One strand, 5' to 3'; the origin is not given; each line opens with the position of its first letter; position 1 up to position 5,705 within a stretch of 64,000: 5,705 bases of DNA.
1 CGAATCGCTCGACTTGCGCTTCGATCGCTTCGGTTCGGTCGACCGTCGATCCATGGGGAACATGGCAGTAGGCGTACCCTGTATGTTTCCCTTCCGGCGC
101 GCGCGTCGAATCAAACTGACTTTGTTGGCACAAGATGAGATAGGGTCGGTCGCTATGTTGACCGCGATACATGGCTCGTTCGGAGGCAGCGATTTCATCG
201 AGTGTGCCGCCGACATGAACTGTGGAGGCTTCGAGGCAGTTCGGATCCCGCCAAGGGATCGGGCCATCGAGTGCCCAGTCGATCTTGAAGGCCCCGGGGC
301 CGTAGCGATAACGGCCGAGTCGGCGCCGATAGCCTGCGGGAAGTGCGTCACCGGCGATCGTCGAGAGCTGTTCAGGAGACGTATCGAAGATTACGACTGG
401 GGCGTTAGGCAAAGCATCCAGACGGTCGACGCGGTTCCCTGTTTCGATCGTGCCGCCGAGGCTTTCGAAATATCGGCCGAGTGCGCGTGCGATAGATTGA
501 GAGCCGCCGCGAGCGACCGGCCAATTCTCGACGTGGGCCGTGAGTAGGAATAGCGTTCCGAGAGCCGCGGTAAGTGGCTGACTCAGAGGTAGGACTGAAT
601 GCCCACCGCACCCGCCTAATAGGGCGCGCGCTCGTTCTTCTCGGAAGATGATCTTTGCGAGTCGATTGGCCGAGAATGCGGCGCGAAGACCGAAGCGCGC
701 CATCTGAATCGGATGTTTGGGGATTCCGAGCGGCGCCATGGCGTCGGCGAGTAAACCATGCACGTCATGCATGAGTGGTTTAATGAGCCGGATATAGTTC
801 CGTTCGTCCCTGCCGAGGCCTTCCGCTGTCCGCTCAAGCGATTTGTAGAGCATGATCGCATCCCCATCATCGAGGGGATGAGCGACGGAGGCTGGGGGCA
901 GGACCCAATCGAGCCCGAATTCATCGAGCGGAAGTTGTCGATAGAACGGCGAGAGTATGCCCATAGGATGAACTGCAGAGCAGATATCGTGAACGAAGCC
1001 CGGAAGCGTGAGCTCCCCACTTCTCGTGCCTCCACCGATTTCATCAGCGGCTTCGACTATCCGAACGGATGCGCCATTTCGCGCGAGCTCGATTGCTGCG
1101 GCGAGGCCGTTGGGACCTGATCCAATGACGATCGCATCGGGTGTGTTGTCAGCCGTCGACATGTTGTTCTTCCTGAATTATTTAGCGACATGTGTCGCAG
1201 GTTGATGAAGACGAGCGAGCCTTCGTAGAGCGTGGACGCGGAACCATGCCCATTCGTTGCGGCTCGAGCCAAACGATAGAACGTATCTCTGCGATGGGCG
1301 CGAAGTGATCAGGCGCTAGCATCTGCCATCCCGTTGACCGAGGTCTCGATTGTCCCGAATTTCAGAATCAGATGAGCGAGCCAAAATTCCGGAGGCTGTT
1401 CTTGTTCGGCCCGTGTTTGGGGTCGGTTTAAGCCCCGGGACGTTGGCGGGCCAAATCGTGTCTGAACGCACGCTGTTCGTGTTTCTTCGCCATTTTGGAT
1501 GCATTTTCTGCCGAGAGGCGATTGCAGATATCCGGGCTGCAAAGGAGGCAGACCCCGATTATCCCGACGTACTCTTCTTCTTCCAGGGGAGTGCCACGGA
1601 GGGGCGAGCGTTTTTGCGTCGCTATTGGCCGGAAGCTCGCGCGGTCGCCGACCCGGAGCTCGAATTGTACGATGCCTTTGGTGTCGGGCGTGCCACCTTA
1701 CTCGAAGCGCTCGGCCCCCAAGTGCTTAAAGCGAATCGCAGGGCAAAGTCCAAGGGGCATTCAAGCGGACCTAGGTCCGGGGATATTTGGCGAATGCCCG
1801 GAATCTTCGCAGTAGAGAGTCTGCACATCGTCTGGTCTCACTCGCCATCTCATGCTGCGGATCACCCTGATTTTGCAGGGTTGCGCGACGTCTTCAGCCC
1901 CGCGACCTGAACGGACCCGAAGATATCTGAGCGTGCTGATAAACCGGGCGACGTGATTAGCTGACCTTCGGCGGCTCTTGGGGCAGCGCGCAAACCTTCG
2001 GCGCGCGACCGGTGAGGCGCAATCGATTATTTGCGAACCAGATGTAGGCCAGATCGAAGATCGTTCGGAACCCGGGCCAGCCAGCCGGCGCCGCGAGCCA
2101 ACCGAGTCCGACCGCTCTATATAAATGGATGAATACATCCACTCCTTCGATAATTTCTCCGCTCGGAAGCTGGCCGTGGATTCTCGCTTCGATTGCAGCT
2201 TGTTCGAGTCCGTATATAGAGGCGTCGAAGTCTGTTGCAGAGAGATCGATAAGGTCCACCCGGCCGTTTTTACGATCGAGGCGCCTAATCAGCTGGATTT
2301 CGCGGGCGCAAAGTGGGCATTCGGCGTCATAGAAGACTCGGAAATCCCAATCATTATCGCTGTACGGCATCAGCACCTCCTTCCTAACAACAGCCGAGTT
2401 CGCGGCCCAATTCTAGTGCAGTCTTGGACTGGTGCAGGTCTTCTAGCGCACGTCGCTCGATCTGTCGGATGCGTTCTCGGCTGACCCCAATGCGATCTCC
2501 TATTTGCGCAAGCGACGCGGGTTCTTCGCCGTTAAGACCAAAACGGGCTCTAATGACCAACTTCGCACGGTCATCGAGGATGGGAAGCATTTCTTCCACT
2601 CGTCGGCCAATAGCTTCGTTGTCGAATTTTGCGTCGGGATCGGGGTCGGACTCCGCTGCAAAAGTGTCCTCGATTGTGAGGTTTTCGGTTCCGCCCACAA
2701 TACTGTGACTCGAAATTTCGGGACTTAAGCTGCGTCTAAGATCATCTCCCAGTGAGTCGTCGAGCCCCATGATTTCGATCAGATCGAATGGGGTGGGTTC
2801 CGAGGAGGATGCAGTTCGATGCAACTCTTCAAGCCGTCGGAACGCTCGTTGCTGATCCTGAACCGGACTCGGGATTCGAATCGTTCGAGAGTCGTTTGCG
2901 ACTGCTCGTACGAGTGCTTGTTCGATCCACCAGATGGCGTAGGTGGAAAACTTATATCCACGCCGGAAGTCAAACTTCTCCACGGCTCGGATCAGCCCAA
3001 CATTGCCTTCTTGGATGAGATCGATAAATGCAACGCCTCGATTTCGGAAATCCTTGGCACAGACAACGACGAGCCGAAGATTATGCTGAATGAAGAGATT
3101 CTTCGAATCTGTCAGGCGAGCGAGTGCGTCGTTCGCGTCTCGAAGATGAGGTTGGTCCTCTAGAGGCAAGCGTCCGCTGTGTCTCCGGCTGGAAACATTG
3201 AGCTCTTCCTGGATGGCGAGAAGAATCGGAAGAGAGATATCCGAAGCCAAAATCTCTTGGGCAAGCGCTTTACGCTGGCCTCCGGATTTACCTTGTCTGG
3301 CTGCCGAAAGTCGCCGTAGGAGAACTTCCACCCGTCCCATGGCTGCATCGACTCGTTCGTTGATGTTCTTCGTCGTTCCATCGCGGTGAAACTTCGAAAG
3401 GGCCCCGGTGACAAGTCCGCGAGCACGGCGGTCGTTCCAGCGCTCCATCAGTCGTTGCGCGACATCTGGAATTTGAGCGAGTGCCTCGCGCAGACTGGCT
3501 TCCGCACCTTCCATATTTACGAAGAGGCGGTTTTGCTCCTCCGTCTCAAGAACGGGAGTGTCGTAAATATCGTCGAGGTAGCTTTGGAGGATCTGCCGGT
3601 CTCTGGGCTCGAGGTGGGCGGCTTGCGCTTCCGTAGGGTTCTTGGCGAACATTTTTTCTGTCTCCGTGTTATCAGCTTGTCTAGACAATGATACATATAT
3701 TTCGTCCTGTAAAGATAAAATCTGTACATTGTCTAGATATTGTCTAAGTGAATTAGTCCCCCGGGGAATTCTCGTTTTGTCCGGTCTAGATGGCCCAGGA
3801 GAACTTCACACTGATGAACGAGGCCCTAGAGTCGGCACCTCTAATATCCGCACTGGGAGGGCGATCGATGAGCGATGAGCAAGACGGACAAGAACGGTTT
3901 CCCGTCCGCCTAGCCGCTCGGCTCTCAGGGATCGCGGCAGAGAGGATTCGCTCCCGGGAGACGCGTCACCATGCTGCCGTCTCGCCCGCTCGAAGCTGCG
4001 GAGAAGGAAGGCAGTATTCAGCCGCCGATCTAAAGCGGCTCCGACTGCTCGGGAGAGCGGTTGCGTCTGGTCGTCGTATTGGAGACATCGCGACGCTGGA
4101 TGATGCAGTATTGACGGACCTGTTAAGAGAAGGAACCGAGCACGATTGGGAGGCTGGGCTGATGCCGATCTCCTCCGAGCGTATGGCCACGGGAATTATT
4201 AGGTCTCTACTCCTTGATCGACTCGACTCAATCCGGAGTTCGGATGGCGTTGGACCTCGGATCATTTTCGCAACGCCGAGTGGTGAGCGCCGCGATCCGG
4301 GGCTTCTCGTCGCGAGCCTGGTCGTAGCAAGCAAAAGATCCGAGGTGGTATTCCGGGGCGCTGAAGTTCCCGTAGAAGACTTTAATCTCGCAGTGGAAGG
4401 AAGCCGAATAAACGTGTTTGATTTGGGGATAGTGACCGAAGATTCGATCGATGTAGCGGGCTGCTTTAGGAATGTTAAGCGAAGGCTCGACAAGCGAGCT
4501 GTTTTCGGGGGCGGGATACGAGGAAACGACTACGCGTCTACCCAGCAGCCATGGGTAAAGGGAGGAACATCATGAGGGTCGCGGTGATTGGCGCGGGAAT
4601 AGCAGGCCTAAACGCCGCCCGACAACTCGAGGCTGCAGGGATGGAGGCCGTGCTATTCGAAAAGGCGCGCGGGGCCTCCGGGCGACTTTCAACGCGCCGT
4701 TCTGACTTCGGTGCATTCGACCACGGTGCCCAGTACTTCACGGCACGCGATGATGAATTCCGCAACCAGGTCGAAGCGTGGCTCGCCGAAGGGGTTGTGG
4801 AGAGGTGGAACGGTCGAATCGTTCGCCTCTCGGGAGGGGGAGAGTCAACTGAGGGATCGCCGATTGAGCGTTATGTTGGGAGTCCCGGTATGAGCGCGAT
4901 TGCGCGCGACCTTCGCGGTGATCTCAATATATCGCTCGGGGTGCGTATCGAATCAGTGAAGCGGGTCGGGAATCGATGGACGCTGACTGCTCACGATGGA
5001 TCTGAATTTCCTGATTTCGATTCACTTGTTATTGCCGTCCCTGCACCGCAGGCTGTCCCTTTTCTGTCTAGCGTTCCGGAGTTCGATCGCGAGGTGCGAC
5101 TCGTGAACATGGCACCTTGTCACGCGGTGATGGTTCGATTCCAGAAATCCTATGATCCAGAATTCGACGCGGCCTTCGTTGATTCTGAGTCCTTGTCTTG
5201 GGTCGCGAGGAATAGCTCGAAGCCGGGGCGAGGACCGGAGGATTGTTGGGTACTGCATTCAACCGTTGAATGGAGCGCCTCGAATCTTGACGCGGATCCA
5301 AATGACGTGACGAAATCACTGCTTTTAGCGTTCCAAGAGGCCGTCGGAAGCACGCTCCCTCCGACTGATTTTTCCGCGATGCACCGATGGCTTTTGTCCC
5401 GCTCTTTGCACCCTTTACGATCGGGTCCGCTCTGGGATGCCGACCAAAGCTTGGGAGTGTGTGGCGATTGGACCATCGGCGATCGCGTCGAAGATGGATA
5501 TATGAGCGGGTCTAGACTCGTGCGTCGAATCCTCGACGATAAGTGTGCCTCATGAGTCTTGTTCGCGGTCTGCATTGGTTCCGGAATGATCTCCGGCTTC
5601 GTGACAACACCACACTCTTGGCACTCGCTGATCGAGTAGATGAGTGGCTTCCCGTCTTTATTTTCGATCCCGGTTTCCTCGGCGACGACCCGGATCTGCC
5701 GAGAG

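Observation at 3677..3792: AT-rich divergent promoter packed with GTCTAGA-type sites, including two 11-bp tandem repeats fitting the CarH operator pattern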

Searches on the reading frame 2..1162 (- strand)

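Call 3: search_protein_families(library=pfam, proteins=[window:2-1162:-])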
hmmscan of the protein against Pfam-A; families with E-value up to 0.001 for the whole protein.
window:2-1162:- (387 aa): 10 families
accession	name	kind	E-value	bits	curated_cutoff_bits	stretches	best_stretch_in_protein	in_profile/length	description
PF13450.12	NAD_binding_8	-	7e-11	42.7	21.9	1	12-64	1-51/68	NAD(P)-binding Rossmann-like domain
PF01593.30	Amino_oxidase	-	1.2e-09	38.5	19.8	1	19-258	3-237/443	Flavin containing amine oxidoreductase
PF01266.30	DAO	-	6.2e-09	36.3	27.9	1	9-249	1-176/353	FAD dependent oxidoreductase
PF12831.13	FAD_oxidored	-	3.5e-08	33.6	27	1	9-49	1-41/416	FAD dependent oxidoreductase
PF00890.30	FAD_binding_2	-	4.3e-07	29.9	20.4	1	9-46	1-38/414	FAD binding domain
PF01946.23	Thi4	-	1.5e-05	24.8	26.2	1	9-51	19-62/235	Thi4 family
PF01494.25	FAD_binding_3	-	1.9e-05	24.5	22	1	9-43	3-37/349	FAD binding domain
PF07992.20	Pyr_redox_2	-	5.3e-05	23.2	26.1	1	9-41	2-34/291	Pyridine nucleotide-disulphide oxidoreductase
PF03486.20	HI0933_like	-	7e-05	22.8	50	1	9-43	2-36/244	HI0933-like protein Rossmann domain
PF00070.33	Pyr_redox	-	0.00066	20.6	22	0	10-43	2-35/82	Pyridine nucleotide-disulphide oxidoreductase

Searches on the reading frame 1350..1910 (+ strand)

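Call 3: search_protein_families(library=pfam, proteins=[window:1350-1910:+])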
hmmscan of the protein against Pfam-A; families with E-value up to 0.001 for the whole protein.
window:1350-1910:+ (186 aa): 1 family
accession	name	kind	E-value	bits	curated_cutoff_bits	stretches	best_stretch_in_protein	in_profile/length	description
PF13911.12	AhpC-TSA_2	-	1.9e-09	38.3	27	1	72-164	14-110/114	AhpC/TSA antioxidant enzyme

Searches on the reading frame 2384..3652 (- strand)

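Call 3: search_protein_families(library=pfam, proteins=[window:2384-3652:-])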
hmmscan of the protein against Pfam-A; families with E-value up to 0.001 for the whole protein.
window:2384-3652:- (422 aa): 2 families
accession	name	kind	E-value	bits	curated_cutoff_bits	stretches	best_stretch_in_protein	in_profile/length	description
PF04542.20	Sigma70_r2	-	2e-17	63.2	24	1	188-256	2-70/71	Sigma-70 region 2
PF04545.22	Sigma70_r4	-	1.2e-16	60.4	24.1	1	357-406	3-48/50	Sigma-70, region 4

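Call 4: search_protein_families(library=ncbifam, proteins=[window:2384-3652:-])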
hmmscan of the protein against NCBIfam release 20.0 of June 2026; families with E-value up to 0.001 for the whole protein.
window:2384-3652:- (422 aa): 42 families (the best 25 are shown)
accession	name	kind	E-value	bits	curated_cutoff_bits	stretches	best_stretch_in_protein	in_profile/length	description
NF041931.2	MzaA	equivalog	1.6e-66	225.6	800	1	15-411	322-706/726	MZA anti-phage system associated sigma-70 family RNA polymerase sigma factor MzaA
TIGR02997.1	Sig70-cyanoRpoD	subfamily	1.2e-63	215.2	384.5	1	170-407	62-298/298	RNA polymerase sigma factor, RpoD/SigA family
TIGR02393.1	RpoD_Cterm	equivalog_domain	3e-60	203.8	354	1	184-411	2-229/238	RNA polymerase sigma factor RpoD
TIGR02394.1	rpoS_proteo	equivalog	4.7e-59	200.2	378.7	1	173-408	37-272/285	RNA polymerase sigma factor RpoS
NF004208.0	PRK05658.1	equivalog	3.9e-58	197.9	555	1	179-411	389-621/631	RNA polymerase sigma factor RpoD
NF004207.0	PRK05657.1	equivalog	1.3e-56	192.3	394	1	173-408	80-315/329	RNA polymerase sigma factor RpoS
NF005920.0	PRK07921.1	subfamily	2.7e-55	187.7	464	1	182-413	90-321/328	RNA polymerase sigma factor SigB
NF006666.0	PRK09210.1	equivalog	2.5e-51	175.1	572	1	181-409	131-359/370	RNA polymerase sigma factor RpoD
NF005643.0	PRK07406.1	equivalog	9.7e-51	173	500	1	178-408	156-385/397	RNA polymerase sigma factor RpoD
NF005785.0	PRK07598.1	equivalog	5e-50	170.5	554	1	181-410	174-402/415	RNA polymerase sigma factor SigC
NF004562.0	PRK05901.1-4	equivalog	8.2e-50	169.8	779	1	181-407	315-541/571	RNA polymerase sigma factor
NF004561.0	PRK05901.1-3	equivalog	1.5e-49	169.5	582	1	183-406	300-523/537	RNA polymerase sigma factor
NF004615.0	PRK05949.1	subfamily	2.8e-49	167.8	530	1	174-411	83-319/327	RNA polymerase sigma factor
NF004560.0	PRK05901.1-1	equivalog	4.8e-49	167.8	711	1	182-407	278-503/516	RNA polymerase sigma factor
NF005642.0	PRK07405.1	subfamily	3e-45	154.8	524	1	174-413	74-312/318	RNA polymerase sigma factor SigD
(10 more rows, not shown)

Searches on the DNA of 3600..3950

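Call 63: search_rna_families(source=window, start=3600, end=3950, threshold=evalue, max_evalue=1)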
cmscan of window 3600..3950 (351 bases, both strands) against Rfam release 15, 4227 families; matches with E-value up to 1: 0.
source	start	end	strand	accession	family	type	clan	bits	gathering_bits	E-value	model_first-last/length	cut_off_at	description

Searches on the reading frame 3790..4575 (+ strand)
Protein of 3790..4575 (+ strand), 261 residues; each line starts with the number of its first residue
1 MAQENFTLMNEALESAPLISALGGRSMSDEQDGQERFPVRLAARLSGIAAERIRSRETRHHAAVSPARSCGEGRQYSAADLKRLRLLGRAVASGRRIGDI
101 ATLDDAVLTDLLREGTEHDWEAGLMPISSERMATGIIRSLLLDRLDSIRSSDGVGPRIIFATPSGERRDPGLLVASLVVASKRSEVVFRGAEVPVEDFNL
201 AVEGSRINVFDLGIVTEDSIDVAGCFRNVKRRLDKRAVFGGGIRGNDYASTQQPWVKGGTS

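Call 3: search_protein_families(library=pfam, proteins=[window:3790-4575:+])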
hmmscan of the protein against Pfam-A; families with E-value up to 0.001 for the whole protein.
window:3790-4575:+ (261 aa): 1 family
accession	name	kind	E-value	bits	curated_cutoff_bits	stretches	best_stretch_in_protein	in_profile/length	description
PF13411.12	MerR_1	-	0.00031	21.2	21.6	1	42-103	6-65/69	MerR HTH family regulatory protein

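Call 4: search_protein_families(library=ncbifam, proteins=[window:3790-4575:+])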
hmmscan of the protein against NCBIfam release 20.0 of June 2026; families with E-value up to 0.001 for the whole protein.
window:3790-4575:+ (261 aa): 2 families
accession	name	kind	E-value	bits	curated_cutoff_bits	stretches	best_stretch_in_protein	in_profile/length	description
NF052513.1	TransRegCarH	equivalog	3.6e-10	39.6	400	1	106-203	118-212/274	HTH-type transcriptional repressor CarH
NF047375.1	HeatShock_HspR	equivalog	3e-05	23.9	105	1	37-88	4-53/92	heat shock protein transcriptional repressor HspR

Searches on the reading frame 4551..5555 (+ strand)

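Call 3: search_protein_families(library=pfam, proteins=[window:4551-5555:+])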
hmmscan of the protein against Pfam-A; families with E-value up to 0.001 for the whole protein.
window:4551-5555:+ (334 aa): 5 families
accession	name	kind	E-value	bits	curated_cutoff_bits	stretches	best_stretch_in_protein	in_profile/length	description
PF01593.30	Amino_oxidase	-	7.1e-16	58.9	19.8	2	110-328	199-443/443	Flavin containing amine oxidoreductase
PF13450.12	NAD_binding_8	-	8.4e-13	48.8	21.9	1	12-67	1-56/68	NAD(P)-binding Rossmann-like domain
PF01266.30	DAO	-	4.6e-07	30.1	27.9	1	9-45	1-41/353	FAD dependent oxidoreductase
PF07992.20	Pyr_redox_2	-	3.3e-06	27.2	26.1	1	8-91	1-85/291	Pyridine nucleotide-disulphide oxidoreductase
PF00890.30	FAD_binding_2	-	2.5e-05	24.1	20.4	1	10-81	2-71/414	FAD binding domain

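Call 4: search_protein_families(library=ncbifam, proteins=[window:4551-5555:+])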
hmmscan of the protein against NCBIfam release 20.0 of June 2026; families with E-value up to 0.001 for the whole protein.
window:4551-5555:+ (334 aa): 32 families (the best 25 are shown)
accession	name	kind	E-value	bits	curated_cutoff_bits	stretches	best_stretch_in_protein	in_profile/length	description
NF008841.0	PRK11883.1-1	equivalog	1.7e-12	47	517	2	8-71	4-70/453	protoporphyrinogen oxidase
TIGR03467.1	HpnE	equivalog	5.7e-12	45.7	283.05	1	10-48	1-39/430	hydroxysqualene dehydroxylase HpnE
TIGR03197.1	MnmC_Cterm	equivalog_domain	3.8e-09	36.1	174.2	1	9-45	1-41/400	FAD-dependent 5-carboxymethylaminomethyl-2-thiouridine(34) oxidoreductase MnmC1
NF008845.0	PRK11883.1-5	equivalog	1.8e-08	33.1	560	0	9-70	6-73/468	protoporphyrinogen oxidase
NF045637.1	carotdesatCrtDProt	equivalog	6e-08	31.6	580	1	10-67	1-58/485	1-hydroxycarotenoid 3,4-desaturase CrtD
NF005560.0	PRK07233.1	equivalog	7.5e-08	31.6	252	1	8-44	1-37/435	hypothetical protein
TIGR02734.1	crtI_fam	subfamily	9.8e-08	31.1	238.1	1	10-64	1-55/504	phytoene desaturase family protein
TIGR00562.1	proto_IX_ox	equivalog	1.5e-07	30.4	97.85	1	9-69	4-66/470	protoporphyrinogen oxidase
NF002480.1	PRK01747.1-1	equivalog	1.1e-06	27.4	540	1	9-45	250-290/645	bifunctional tRNA (5-methylaminomethyl-2-thiouridine)(34)-methyltransferase MnmC2/FAD-dependent 5-carboxymethylaminomethyl-2-thiouridine(34)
NF005547.0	PRK07208.1-3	equivalog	3.5e-06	26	380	1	9-78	6-75/465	hypothetical protein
NF042421.1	hydcarot_desat_CrtD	equivalog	1.3e-05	23.9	500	1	9-65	3-59/487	1-hydroxycarotenoid 3,4-desaturase CrtD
NF058655.1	CrtID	equivalog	1.6e-05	24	640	1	10-64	1-55/478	bifunctional phytoene desaturase/3,4-desaturase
NF045599.1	bili_reduct_long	exception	1.9e-05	23.2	750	1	6-46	380-420/641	bilirubin reductase, long form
NF041087.1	bile_acid_BaiCD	equivalog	1.9e-05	23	825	1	4-46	377-419/642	bile acid Fe-S flavoenzyme BaiCD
TIGR02733.1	desat_CrtD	equivalog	2.4e-05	23.2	549.7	1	9-61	3-55/492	C-3',4' desaturase CrtD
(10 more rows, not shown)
